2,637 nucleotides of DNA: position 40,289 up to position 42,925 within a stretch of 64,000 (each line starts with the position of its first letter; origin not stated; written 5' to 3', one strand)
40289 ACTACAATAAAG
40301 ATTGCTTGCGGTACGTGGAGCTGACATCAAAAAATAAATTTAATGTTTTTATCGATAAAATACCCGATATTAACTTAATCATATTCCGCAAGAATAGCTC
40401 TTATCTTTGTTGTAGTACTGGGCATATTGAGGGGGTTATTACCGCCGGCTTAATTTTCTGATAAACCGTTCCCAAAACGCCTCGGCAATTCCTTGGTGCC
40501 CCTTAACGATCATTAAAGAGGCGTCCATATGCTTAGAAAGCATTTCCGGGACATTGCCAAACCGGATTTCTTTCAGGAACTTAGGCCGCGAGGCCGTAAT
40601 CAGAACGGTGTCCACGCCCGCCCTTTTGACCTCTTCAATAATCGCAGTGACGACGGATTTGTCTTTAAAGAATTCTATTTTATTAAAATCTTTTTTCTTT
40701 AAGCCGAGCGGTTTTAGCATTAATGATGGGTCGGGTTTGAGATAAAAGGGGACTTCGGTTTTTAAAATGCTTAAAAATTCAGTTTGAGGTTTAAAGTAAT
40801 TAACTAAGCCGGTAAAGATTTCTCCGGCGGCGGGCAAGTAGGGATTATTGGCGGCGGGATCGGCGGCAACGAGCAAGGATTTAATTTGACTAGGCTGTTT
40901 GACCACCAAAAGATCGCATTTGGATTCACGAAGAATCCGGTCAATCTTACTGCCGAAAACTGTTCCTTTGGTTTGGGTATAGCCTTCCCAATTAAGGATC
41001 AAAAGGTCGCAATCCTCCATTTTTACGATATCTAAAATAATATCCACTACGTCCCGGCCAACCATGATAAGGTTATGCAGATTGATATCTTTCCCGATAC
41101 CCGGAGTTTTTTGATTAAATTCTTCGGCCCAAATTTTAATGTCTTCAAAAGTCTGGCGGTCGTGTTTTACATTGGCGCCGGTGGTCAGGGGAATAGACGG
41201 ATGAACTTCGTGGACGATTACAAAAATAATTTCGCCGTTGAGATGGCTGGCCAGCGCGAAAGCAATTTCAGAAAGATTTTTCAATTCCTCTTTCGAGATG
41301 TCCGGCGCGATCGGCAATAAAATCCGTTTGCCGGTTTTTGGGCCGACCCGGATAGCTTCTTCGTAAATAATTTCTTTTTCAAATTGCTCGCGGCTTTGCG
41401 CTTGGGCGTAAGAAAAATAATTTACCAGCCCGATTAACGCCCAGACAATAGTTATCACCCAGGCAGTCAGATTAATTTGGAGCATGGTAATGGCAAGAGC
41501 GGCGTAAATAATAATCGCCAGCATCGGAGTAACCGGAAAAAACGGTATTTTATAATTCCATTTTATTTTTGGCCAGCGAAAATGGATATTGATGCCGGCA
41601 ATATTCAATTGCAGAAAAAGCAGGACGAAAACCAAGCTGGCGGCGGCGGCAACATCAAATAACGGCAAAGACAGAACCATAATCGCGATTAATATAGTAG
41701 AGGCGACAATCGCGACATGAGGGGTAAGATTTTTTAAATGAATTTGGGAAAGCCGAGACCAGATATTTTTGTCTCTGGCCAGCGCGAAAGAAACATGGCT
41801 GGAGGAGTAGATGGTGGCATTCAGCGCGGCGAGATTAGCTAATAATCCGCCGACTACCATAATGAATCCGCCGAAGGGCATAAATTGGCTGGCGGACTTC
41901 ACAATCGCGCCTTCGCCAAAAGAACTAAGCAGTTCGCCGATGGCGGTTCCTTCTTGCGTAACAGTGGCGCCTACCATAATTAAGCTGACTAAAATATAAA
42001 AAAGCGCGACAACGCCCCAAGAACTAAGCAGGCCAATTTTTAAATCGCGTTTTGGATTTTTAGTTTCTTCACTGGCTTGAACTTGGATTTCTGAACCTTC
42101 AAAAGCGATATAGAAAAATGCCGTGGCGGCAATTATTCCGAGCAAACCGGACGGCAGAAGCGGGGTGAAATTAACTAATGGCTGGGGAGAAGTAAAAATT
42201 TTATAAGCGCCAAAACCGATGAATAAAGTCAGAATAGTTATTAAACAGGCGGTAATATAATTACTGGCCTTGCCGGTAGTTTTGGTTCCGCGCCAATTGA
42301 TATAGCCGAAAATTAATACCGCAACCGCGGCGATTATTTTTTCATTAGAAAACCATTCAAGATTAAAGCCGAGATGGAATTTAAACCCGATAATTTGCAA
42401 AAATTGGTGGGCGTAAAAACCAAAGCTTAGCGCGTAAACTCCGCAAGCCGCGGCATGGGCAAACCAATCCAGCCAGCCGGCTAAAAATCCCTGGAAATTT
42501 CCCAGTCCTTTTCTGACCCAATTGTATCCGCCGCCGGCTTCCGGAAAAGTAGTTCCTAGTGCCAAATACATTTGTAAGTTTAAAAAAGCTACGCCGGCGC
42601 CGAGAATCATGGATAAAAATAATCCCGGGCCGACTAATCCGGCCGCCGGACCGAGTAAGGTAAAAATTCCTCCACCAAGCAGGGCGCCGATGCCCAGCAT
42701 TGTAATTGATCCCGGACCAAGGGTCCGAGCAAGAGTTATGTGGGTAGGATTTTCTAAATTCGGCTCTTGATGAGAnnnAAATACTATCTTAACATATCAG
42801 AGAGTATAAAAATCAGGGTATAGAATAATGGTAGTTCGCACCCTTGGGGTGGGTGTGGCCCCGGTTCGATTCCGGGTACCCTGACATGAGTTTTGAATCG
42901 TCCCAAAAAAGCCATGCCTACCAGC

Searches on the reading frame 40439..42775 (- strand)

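Call 61: search_protein_families(library=pfam, proteins=[window:40439-42775:-], max_evalue=0.001)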
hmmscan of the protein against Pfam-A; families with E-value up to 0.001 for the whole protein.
window:40439-42775:- (778 aa): 5 families
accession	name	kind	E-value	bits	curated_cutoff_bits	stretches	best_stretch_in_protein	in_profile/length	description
PF13520.12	AA_permease_2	-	4.8e-34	118.5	27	1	23-445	5-420/427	Amino acid permease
PF00324.27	AA_permease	-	3.2e-28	99.1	24.6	1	24-456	2-460/470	Amino acid permease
PF00582.32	Usp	-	5.1e-17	63.2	24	1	483-626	3-141/141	Universal stress protein family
PF13906.12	AA_permease_C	-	4.8e-07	30.2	27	1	408-461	1-51/51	C-terminus of AA_permease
PF03845.19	Spore_permease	-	4.3e-05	23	23.4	1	22-270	5-233/321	Spore germination protein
